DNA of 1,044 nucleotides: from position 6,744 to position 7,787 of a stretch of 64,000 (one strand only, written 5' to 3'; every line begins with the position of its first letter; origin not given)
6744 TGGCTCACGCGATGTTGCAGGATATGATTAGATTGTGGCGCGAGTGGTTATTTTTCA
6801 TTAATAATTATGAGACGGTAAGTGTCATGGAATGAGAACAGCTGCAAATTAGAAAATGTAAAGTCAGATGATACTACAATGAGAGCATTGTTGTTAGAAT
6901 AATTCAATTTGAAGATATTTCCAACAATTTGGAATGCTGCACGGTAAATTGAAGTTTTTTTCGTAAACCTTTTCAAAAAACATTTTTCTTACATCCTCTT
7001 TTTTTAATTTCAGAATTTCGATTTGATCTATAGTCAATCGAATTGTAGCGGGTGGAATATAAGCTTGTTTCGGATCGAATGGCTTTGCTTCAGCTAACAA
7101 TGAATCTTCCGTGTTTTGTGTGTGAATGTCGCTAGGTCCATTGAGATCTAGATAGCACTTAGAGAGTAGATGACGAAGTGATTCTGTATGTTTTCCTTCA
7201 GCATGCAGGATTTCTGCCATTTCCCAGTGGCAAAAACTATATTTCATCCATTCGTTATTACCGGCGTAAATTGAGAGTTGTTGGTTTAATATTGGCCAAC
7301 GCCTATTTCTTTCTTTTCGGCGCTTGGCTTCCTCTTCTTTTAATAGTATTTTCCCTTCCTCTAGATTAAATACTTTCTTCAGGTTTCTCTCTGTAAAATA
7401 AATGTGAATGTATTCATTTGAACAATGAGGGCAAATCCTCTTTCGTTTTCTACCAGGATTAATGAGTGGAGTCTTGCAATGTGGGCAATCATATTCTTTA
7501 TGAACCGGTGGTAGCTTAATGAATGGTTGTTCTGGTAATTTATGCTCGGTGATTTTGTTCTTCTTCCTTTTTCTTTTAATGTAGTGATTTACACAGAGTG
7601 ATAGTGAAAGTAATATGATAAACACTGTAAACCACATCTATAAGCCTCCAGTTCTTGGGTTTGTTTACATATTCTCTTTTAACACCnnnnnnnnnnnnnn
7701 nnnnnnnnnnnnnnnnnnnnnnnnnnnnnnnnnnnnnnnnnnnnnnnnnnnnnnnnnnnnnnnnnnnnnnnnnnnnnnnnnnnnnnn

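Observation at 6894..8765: Leftward module of a PD-(D/E)xK nuclease plus a membrane-anchored zinc-ribbon protein, with a divergent XRE regulator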

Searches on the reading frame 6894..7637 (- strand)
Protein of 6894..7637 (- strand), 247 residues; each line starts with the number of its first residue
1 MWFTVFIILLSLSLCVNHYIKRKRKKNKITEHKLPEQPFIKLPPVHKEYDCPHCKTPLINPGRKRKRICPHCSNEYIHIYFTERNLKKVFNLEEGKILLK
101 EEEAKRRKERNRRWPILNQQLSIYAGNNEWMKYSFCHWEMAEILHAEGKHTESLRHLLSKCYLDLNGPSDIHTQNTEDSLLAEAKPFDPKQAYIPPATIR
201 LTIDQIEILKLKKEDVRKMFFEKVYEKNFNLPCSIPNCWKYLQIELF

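Call 5: search_protein_families(library=pfam, proteins=[window:6894-7637:-], max_evalue=0.1)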
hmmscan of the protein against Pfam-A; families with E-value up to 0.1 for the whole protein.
window:6894-7637:- (247 aa): 3 families
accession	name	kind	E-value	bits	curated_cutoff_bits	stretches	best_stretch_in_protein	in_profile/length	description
PF06677.18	Auto_anti-p27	-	0.023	15.2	24.1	1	51-72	18-39/40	Sjogren's syndrome/scleroderma autoantigen 1 (Autoantigen p27)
PF14319.11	Zn_Tnp_IS91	-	0.024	15.1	26.3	1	47-84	37-74/90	Transposase zinc-binding domain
PF17283.8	Zn_ribbon_SprT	-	0.035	14.6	28.1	0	68-79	6-17/38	SprT-like zinc ribbon domain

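Call 7: search_protein_families(library=padloc, proteins=[window:6894-7637:-], max_evalue=0.1)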
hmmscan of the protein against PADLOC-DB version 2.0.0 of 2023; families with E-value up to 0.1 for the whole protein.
window:6894-7637:- (247 aa): 1 family
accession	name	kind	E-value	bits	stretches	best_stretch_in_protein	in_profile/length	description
PDLC01682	Cas13a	-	0.0029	16.2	1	80-219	61-153/179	Cas13a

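Call 8: search_protein_families(library=phrogs, proteins=[window:6894-7637:-], max_evalue=0.01)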
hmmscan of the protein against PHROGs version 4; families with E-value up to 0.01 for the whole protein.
window:6894-7637:- (247 aa): 0 families

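Call 11: find_homologous_proteins(query=window:6894-7637:-)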
Query window:6894-7637:- (247 aa): 3 proteins with E <= 0.001 among 334 candidates.
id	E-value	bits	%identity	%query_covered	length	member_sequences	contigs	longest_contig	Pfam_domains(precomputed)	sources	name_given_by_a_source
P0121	4.4e-168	575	100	100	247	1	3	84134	-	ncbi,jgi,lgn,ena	-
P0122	7.4e-75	269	48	100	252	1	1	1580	-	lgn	-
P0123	9.7e-9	53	28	83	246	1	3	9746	-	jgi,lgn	jgi:hypothetical protein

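Call 12: find_encoding_contigs(protein=P0122, flank=6000, max_places=4)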
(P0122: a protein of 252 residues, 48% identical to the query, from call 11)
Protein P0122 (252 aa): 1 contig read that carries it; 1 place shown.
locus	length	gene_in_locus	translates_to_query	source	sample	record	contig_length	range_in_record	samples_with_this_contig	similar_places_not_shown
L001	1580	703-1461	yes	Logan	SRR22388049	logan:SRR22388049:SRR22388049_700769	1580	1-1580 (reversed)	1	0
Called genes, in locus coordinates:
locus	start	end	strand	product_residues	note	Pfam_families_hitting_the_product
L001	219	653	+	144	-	-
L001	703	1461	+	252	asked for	-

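Call 13: find_encoding_contigs(protein=P0123, flank=6000, max_places=4)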
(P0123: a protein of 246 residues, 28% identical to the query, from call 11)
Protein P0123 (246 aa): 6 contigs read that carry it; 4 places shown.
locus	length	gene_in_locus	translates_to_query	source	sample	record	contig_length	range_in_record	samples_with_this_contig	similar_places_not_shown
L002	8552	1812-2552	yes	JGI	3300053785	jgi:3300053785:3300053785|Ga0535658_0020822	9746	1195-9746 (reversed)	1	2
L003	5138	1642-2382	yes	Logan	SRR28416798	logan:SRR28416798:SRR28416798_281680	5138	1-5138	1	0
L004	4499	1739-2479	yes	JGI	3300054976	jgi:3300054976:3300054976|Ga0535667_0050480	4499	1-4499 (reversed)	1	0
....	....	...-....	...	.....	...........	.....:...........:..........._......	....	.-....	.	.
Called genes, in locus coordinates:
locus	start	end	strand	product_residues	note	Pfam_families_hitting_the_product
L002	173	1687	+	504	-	PF13087:AAA_12, PF18741:MTES_1575, PF11784:DUF3320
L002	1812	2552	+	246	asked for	-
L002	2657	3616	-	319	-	PF01844:HNH, PF14279:HNH_5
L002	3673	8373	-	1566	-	PF02384:N6_Mtase, PF20473:MmeI_Mtase (weak), PF07669:Eco57I (weak)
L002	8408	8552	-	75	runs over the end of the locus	-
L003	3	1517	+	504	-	PF13087:AAA_12, PF18741:MTES_1575, PF11784:DUF3320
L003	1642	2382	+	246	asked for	-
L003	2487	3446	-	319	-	PF01844:HNH, PF14279:HNH_5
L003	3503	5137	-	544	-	?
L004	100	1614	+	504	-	PF13087:AAA_12, PF18741:MTES_1575, PF11784:DUF3320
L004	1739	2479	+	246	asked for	-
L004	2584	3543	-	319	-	PF01844:HNH, PF14279:HNH_5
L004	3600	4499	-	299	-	?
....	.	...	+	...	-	?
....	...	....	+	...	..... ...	-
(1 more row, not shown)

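Call 26: search_protein_families(library=ncbifam, proteins=[window:6894-7637:-], max_evalue=0.01)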
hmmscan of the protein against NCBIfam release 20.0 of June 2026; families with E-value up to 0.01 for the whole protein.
window:6894-7637:- (247 aa): 0 families

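Call 32: search_protein_representatives(protein=window:6894-7637:-)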
Query: 247 residues. Proteins with E-value up to 0.001 (for the whole library): 312; up to 1e-10: 80; up to 1e-30: 1. The best 150 are listed.
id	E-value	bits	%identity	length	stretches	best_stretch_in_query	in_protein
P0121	1.4e-168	574.9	100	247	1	1-247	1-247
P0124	2.2e-17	79.5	37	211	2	104-247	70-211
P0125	4.9e-17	78.3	33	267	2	92-245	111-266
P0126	3.9e-16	75.4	36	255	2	103-243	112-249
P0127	4.5e-16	75.2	34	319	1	34-246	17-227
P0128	6.4e-16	74.7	34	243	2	90-247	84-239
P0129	1.0e-15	74.0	34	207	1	94-245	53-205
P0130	1.3e-15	73.6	34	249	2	90-242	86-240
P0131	1.7e-15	73.3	33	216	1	51-246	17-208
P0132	1.8e-15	73.2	36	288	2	104-244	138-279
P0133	2.1e-15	73.0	29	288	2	103-243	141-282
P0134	2.4e-15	72.8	38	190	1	109-241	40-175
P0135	7.0e-15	71.3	32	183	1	81-246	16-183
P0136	7.2e-15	71.2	33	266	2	93-246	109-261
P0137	9.0e-15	70.9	34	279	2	107-242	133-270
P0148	5.6e-14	68.3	31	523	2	105-241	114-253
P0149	9.3e-14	67.6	33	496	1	47-223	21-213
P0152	1.5e-13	66.9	34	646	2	99-246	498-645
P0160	2.8e-13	66.0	34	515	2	114-243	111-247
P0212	3.0e-10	56.1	32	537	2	99-222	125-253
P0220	6.2e-10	55.1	31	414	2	109-236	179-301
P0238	3.8e-09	52.5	33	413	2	99-200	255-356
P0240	4.5e-09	52.2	31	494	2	93-246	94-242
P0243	5.1e-09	52.1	29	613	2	94-243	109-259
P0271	7.1e-08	48.3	29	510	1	97-241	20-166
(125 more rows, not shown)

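Call 33: search_protein_families(library=pfam, proteins=[P0148, P0149, P0152, P0160, P0212, P0243, P0271, P0240, P0220, P0238], max_evalue=0.01)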
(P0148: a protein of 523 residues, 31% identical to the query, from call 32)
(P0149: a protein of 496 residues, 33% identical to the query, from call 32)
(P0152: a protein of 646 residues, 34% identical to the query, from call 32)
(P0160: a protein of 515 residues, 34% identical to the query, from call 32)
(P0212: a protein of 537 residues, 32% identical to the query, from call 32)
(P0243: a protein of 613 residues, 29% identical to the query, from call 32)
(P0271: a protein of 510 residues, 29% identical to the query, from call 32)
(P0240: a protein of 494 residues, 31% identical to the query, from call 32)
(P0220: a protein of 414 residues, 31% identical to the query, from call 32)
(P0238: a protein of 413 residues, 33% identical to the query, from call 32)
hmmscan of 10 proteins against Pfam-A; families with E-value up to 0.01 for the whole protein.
P0148 (523 aa): 2 families
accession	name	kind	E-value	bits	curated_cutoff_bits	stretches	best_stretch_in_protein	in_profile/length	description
PF13646.12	HEAT_2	-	0.0028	18.3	27.7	0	388-436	1-43/88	HEAT repeats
PF24714.1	TOR1L1_N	-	0.0057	16.5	43.3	0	265-361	162-258/281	TORTIFOLIA1 N-terminal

P0149 (496 aa): 4 families
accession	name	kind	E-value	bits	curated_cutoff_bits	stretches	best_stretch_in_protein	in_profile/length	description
PF02985.28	HEAT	-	2.9e-05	24.4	23.5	1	374-404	1-30/31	HEAT repeat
PF13646.12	HEAT_2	-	6.5e-05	23.6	27.7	1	375-423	1-43/88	HEAT repeats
PF01602.26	Adaptin_N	-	0.002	17.2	37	1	258-432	225-396/524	Adaptin N terminal region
PF13513.12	HEAT_EZ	-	0.0043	18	27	0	388-423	1-40/55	HEAT-like repeat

P0152 (646 aa): 0 families

P0160 (515 aa): 4 families
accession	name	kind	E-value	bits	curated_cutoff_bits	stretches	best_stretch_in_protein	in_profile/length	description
PF24987.1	HEAT_EF3_N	-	0.001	19.5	32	1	355-425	80-150/169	EF3 N-terminal HEAT repeat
PF24714.1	TOR1L1_N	-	0.0012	18.7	43.3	1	364-422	197-254/281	TORTIFOLIA1 N-terminal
PF22289.1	DmmA-like_C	-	0.0042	17.4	27.4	1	20-48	3-31/44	Dimethylamine monooxygenase subunit DmmA-like, C-terminal domain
PF02985.28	HEAT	-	0.0087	16.7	23.5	0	379-409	1-30/31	HEAT repeat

P0212 (537 aa): 2 families
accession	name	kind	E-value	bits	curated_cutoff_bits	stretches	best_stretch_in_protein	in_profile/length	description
PF13646.12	HEAT_2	-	0.003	18.2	27.7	0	416-464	1-43/88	HEAT repeats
PF08713.17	DNA_alkylation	-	0.0053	16.9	21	0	296-453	5-159/213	DNA alkylation repair enzyme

P0243 (613 aa): 1 family
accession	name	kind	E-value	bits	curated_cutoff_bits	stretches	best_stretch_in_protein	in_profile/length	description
PF13208.11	TerB_N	-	2.7e-13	50.6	25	1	384-431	53-102/207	TerB N-terminal domain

P0271 (510 aa): 3 families
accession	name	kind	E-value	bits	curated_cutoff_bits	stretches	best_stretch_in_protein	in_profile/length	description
PF18780.6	HNH_repeat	-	0.00052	20.7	26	0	374-396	31-53/54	Homing endonuclease associated repeat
PF03602.21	Cons_hypoth95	-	0.0026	17.9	24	0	357-391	5-39/182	Conserved hypothetical protein 95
PF00981.22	Rota_NS53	-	0.0064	15.9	22.4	1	272-342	311-380/488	Rotavirus RNA-binding Protein 53 (NS53)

P0240 (494 aa): 0 families

P0220 (414 aa): 1 family
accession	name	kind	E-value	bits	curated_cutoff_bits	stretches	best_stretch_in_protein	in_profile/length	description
PF23470.1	Zn_ribbon_PF0610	-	0.0074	16.5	26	0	89-114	3-28/39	PF0610 rubredoxin-like zinc beta-ribbon domain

P0238 (413 aa): 1 family
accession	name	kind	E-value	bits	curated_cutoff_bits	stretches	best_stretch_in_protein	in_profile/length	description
PF17647.6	DUF5518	-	0.0093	16.5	27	0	8-54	1-46/116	Family of unknown function (DUF5518)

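Call 43: find_related_loci(query=A3, collection=metagenome_contigs, flank=6000)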
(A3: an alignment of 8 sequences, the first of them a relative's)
Query A3 (319 aa) in metagenome_contigs; peptide patterns used: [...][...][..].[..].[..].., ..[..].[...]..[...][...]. (x = any residue, [..] = any of these).
600 stretches matched a pattern (row limit reached: there are more); 371 encode a relative of the query (tblastn E <= 1e-3); the best 80 are kept; 80 distinct loci.
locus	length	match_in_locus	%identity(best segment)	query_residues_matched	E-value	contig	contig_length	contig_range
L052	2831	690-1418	51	10-225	3e-77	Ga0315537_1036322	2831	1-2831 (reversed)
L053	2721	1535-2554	39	28-317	3e-71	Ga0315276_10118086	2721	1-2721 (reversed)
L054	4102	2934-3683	45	21-243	1e-68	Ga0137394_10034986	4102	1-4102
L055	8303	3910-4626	46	14-224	2e-68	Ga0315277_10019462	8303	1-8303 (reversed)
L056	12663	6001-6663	48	21-220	1e-67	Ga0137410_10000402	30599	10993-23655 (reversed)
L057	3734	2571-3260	46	23-224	1e-65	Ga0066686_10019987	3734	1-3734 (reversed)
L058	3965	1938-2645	45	19-227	2e-65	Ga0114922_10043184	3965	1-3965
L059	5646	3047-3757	44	19-228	1e-64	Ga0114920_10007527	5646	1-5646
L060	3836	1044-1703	47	20-227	6e-63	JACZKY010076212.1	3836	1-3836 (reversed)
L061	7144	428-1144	42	13-227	7e-62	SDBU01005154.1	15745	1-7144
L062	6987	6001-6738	43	14-232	2e-61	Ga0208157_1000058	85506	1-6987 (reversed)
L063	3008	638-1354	43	14-224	9e-62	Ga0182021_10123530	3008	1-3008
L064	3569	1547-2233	45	24-224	3e-61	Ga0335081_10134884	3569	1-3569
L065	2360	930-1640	43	18-227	1e-61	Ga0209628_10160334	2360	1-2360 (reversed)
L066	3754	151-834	43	30-224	3e-60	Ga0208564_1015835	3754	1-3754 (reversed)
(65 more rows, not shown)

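Call 46: predict_structure(alignment_id=A2)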
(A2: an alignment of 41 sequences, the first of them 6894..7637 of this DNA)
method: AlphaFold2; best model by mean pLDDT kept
length: 247 residues; sequences in the alignment: 41
mean_pLDDT: 84.7   pTM: 0.71
mean pLDDT of the five models: 84.7, 84.1, 83.6, 82.1, 81.5
residues with pLDDT >= 90: 140; 70-90: 49; 50-70: 54; < 50: 4
segments of 3 or more residues with pLDDT < 50: none
pLDDT, mean of each block of 10 residues (from residue 1): 71 63 54 60 61 88 77 87 71 89 93 98 95 97 96 97 97 75 91 98 97 97 76 96 98
secondary structure, 60 per line:
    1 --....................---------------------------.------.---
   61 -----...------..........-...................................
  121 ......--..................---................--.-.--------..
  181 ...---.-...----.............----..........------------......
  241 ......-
elements in order: H3-22 E66-68 E75-81 E86-91 H92-126 H130-146 H150-165 H179-183 H196-208 H213-222 H235-246

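Call 49: fold_search(model_id=the predicted structure, library=pdb)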
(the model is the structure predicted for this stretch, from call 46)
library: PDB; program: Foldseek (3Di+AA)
matches with E <= 10: 688; with E <= 0.001: 0
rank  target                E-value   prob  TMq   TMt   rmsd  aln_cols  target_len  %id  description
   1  3j8b_E                2.4e-01  0.96  0.29  0.19  10.0       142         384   10  Model of the human eIF3 PCI-MPN octamer docked into the 43S-HCV IRES EM map (released 2014-10-22)
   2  9k7u_A                2.4e-01  0.82  0.26  0.42  10.2       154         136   16  Crystal structure of designed zinc-induced heterodimer Heter-Zn2-HEHE-22 (released 2025-10-29)
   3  2qfc_A                3.0e-01  0.96  0.25  0.22   8.8       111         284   13  Crystal Structure of Bacillus thuringiensis PlcR complexed with PapR (released 2007-11-06)
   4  6n3q_F                3.5e-01  0.44  0.20  0.26  14.3       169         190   16  Cryo-EM structure of the yeast Sec complex (released 2018-12-19)
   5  7ai4_A                3.9e-01  0.92  0.25  0.26   9.5       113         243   13  Crystal structure of the KLC1-TPR domain truncated from its nonTPR region ([A1-B6]-Delta-nonTPR fragment) (released 2021-10-06)
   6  5oj8                  4.1e-01  0.94  0.28  0.32   6.7       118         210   14  Crystal structure of the KLC1-TPR domain ([A1-B5] fragment) (released 2017-10-11)
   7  7aie_A                4.6e-01  0.92  0.27  0.32   8.7       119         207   12  Crystal structure of a truncated form of the KLC1-TPR domain ([A1-B5] fragment) - Monoclinic crystal form (released 2021-10-06)
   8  5ojf_A                4.6e-01  0.28  0.20  0.19  15.7       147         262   14  Crystal Structure of KLC2-TPR domain (fragment [A1-B6] (released 2017-10-11)
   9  9d92_A                5.1e-01  0.12  0.15  0.16  15.8       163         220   12  Structure of Z4 c3i (released 2026-01-21)
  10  7aie_D                5.4e-01  0.72  0.24  0.29  10.8       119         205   13  Crystal structure of a truncated form of the KLC1-TPR domain ([A1-B5] fragment) - Monoclinic crystal form (released 2021-10-06)
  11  9pff_M                5.7e-01  0.33  0.23  0.20  14.6       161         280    7  Min22bin20S complex (NSF-alphaSNAP-2:2 syntaxin-1a H3:SNAP-25 SN1), non-hydrolyzing, class 27 (released 2025-08-06)
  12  1elw_B                6.0e-01  0.54  0.21  0.42  11.8       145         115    8  Crystal structure of the TPR1 domain of HOP in complex with a HSC70 peptide (released 2000-04-26)
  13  3ceq_A                6.0e-01  0.41  0.25  0.24  12.0       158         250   14  The TPR domain of Human Kinesin Light Chain 2 (hKLC2) (released 2008-08-12)
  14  7ru9_C                6.7e-01  0.90  0.28  0.26   7.4       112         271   10  Metazoan pre-targeting GET complex (cBUGG-in) (released 2021-12-15)
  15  9pmw_B                6.7e-01  0.57  0.28  0.28  11.0       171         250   10  Structure of HTTQ23-HAP40 complex bound to macrocycles HHL1, HD4 and HL2 (released 2025-08-20)
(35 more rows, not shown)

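Call 60: search_protein_families(library=phrogs, alignment_id=A3, max_evalue=0.001)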
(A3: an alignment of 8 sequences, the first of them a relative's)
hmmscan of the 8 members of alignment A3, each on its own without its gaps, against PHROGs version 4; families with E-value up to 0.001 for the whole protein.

A. member 1, P0127 (319 aa): 3 families
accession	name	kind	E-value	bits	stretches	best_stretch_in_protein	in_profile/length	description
phrog_74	-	head and packaging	1.9e-08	35.2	1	269-317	167-216/232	terminase small subunit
phrog_9188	-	unknown function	7.5e-06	27.1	1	5-59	17-67/70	-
phrog_5997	-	head and packaging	1.3e-05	26.9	1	269-317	77-125/162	terminase small subunit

B. families by the number of members that match (of 8 scanned): 3 families
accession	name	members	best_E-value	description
phrog_9188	-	3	7.5e-06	-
phrog_74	-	1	1.9e-08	terminase small subunit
phrog_5997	-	1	1.3e-05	terminase small subunit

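Call 61: find_homologous_proteins(query=A2, max_evalue=0.00001)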
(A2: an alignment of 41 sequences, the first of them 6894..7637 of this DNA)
Query A2 (41 sequences) (247 aa, profile of the alignment): 42 proteins with E <= 0.00001 among 6697 candidates.
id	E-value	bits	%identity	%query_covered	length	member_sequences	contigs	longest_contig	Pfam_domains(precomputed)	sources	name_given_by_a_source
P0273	6.5e-103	362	29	81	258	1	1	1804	-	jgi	jgi:predicted RNA-binding Zn-ribbon protein involved in translation (DUF1610 family)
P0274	1.1e-102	361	30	81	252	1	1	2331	-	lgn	-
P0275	4.3e-102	359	29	88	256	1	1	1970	-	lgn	-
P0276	7.8e-102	358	31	81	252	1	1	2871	-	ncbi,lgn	-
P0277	1.7e-101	357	29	89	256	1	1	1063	-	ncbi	-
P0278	1.4e-100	354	30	81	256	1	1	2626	-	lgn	-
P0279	2.0e-100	354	30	81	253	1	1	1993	-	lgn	-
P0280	1.7e-99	351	30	81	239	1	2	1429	-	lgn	-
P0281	5.7e-99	349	30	81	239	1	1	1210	-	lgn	-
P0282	1.5e-98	348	30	81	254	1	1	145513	-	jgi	jgi:predicted RNA-binding Zn-ribbon protein involved in translation (DUF1610 family)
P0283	2.5e-97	343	27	80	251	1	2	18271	-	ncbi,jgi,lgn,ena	-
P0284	4.1e-96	339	29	89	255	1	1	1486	-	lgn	-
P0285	1.7e-94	334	24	79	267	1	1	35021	-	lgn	-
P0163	7.1e-91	322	29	82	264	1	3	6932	-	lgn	-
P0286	8.7e-90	319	28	90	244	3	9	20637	-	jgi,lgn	jgi:hypothetical protein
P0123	1.2e-83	299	28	83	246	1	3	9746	-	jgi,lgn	jgi:hypothetical protein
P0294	6.6e-74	267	26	78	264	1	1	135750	-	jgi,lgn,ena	-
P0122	2.5e-53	199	48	100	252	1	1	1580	-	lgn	-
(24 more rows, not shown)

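Call 62: find_encoding_contigs(protein=P0282, flank=7000, max_places=1)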
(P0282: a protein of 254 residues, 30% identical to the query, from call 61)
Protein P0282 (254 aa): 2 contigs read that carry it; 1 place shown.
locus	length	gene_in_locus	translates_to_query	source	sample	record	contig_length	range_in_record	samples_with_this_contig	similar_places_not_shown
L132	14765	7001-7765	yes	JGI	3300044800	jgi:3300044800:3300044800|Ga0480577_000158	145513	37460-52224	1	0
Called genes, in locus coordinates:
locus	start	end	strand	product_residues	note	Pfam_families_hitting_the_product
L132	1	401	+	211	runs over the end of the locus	PF11611:DUF4352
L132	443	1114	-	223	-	PF02463:SMC_N (faint), PF13175:AAA_15 (faint), PF00005:ABC_tran, PF13304:AAA_21 (faint)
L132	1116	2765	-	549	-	PF12704:MacB_PCD, PF02687:FtsX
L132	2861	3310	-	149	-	-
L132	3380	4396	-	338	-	PF00512:HisKA, PF02518:HATPase_c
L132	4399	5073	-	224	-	PF00072:Response_reg, PF00486:Trans_reg_C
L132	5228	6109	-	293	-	PF13814:Replic_Relax (faint)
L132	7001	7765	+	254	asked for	-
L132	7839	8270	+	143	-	PF05708:Peptidase_C92 (faint), PF00877:NLPC_P60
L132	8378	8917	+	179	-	-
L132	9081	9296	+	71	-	-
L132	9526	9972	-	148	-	PF00293:NUDIX (weak)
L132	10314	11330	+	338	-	PF00078:RVT_1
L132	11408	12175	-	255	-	PF03372:Exo_endo_phos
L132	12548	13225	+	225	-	-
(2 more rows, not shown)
